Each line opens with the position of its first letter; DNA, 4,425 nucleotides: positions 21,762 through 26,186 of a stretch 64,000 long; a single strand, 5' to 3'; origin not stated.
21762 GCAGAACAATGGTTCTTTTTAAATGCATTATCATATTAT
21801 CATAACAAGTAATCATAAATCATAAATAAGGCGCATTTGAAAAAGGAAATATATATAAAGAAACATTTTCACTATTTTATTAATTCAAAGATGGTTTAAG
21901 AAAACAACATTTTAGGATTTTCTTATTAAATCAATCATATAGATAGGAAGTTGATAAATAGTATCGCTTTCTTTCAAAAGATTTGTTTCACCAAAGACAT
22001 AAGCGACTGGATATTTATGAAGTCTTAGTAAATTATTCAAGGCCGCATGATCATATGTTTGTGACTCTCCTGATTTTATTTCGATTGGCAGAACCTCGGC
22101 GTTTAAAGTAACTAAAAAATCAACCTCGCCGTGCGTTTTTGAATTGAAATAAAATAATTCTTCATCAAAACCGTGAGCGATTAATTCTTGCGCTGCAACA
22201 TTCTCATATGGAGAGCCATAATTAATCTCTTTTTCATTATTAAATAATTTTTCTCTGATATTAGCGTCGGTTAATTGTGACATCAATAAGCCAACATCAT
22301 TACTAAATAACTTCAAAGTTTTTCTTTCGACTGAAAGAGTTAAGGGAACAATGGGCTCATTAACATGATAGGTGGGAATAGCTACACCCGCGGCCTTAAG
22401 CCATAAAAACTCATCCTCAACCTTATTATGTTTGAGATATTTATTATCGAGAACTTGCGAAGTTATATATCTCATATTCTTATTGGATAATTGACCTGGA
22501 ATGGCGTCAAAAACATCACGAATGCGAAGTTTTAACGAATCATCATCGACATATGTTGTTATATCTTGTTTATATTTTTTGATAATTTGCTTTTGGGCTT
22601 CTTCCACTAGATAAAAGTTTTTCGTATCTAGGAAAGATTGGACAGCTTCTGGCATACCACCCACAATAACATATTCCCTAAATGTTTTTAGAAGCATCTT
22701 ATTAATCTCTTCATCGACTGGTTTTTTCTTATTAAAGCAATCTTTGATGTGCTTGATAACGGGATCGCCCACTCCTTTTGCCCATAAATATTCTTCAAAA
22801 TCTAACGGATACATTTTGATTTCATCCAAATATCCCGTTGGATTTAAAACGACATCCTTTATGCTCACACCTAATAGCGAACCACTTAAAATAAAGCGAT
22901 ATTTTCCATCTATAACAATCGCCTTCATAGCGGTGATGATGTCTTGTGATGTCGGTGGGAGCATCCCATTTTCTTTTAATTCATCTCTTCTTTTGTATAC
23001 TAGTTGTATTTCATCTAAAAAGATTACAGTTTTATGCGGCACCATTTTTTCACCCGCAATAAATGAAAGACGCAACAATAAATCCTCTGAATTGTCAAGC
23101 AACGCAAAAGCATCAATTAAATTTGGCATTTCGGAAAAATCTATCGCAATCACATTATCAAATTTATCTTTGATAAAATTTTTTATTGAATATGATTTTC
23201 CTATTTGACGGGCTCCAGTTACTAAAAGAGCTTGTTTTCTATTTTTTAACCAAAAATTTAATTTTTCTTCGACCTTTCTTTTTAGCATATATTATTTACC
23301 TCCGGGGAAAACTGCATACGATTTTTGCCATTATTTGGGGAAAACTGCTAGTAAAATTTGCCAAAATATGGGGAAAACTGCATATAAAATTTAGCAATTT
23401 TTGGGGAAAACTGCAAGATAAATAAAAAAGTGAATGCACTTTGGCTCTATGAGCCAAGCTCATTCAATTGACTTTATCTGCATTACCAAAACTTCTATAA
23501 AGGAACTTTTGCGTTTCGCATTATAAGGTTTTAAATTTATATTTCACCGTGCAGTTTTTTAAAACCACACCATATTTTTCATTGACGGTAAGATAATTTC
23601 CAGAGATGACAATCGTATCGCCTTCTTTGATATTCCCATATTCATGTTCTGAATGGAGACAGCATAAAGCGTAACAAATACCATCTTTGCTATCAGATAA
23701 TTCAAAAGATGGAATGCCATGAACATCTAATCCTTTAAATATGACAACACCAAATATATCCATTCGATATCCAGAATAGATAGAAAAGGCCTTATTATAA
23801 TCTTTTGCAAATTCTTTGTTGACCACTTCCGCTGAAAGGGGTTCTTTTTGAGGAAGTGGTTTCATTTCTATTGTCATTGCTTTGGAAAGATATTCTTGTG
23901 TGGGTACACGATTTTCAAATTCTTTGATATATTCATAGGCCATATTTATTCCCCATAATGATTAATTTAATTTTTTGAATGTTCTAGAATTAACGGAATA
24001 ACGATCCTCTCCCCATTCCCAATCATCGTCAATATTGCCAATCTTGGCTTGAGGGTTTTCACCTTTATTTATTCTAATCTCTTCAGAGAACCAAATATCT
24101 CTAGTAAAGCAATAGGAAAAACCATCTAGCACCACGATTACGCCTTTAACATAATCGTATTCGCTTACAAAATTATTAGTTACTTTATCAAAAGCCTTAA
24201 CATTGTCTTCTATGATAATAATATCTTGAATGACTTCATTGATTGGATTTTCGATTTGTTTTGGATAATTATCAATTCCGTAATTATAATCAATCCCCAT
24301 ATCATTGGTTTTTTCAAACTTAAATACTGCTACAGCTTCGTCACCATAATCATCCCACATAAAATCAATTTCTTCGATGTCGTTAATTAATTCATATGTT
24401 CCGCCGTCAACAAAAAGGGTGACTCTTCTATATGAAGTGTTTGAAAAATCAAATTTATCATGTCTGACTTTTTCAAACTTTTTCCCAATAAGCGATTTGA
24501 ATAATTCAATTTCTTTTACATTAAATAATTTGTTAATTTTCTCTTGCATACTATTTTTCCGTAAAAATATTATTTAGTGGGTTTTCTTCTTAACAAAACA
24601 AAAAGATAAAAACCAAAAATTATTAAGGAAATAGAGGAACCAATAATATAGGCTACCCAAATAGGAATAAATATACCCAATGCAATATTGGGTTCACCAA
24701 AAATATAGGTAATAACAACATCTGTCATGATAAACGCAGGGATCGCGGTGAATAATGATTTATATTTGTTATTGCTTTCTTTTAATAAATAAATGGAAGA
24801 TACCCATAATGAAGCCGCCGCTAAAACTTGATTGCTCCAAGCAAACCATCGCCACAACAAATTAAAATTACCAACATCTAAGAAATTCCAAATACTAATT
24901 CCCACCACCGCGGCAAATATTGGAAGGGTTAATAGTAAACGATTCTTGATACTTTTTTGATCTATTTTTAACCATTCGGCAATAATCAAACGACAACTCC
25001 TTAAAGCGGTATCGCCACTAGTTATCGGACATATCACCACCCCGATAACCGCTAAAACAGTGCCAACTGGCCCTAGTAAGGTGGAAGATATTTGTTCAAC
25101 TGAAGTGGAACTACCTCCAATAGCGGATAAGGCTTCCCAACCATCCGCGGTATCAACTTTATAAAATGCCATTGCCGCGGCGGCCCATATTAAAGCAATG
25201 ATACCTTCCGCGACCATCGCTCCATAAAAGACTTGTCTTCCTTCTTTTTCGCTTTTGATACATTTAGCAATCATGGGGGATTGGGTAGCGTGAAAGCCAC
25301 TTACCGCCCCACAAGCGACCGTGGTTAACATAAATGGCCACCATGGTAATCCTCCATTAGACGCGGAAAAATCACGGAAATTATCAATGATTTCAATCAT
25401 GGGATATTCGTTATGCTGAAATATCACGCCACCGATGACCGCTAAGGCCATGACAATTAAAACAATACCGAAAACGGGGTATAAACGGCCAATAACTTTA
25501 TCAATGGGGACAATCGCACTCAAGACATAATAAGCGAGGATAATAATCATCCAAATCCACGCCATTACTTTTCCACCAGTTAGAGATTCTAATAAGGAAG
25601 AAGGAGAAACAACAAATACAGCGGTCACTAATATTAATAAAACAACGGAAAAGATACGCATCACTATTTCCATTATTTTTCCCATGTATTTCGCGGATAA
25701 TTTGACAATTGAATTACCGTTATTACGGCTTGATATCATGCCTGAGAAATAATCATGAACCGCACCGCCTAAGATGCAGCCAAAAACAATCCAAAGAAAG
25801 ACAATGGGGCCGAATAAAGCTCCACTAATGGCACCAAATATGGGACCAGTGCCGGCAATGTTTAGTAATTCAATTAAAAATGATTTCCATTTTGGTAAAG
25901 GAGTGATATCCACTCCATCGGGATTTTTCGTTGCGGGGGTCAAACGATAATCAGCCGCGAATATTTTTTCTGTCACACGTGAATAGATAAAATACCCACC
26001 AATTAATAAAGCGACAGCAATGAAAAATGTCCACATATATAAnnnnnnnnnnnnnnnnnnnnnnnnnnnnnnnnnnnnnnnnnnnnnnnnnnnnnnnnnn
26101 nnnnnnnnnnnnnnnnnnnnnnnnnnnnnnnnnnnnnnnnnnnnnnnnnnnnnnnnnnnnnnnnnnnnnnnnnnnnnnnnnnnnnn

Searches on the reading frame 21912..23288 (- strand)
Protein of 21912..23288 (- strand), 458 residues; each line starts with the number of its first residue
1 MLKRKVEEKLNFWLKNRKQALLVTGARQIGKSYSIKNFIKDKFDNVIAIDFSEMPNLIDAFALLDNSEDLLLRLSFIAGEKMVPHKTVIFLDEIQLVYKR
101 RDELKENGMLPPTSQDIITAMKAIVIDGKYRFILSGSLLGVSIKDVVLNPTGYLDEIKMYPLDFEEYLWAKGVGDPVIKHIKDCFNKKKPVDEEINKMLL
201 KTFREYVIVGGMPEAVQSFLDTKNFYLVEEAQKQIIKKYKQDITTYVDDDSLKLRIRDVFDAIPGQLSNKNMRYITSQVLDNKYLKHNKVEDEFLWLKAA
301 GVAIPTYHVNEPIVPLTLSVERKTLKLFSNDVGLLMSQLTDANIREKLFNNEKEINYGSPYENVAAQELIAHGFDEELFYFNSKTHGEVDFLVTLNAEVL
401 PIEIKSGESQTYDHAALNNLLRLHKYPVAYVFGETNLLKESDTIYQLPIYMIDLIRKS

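Call 56: search_protein_families(library=pfam, proteins=[window:21912-23288:-], max_evalue=0.001)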
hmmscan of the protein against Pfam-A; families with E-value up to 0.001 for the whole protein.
window:21912-23288:- (458 aa): 2 families
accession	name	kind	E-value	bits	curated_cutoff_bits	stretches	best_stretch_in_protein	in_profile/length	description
PF13173.12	AAA_14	-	4.9e-22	78.7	27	1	18-168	2-129/129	AAA domain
PF13635.12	DUF4143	-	5.6e-22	78.6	28.1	1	242-407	3-160/160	Domain of unknown function (DUF4143)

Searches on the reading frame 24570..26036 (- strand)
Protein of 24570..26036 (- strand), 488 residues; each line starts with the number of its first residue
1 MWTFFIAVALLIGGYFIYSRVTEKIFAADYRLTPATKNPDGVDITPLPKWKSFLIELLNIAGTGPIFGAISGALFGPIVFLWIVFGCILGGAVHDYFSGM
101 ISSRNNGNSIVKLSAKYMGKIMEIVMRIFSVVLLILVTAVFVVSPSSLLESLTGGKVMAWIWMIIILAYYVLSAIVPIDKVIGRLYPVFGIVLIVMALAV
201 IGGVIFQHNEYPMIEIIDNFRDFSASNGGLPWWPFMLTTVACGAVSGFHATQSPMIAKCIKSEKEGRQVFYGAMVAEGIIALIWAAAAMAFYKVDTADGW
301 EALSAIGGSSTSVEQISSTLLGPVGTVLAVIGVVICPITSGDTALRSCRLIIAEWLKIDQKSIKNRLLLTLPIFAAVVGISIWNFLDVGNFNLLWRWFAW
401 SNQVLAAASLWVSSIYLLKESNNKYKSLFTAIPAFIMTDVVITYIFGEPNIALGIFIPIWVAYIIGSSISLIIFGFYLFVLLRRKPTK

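Call 14: search_protein_families(library=pfam, proteins=[window:24570-26036:-], max_evalue=0.001)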
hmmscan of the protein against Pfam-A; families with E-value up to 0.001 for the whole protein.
window:24570-26036:- (488 aa): 1 family
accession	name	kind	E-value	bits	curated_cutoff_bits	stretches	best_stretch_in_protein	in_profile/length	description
PF02554.20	CstA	-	1.8e-55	189.2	27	3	1-208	3-209/560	Carbon starvation protein CstA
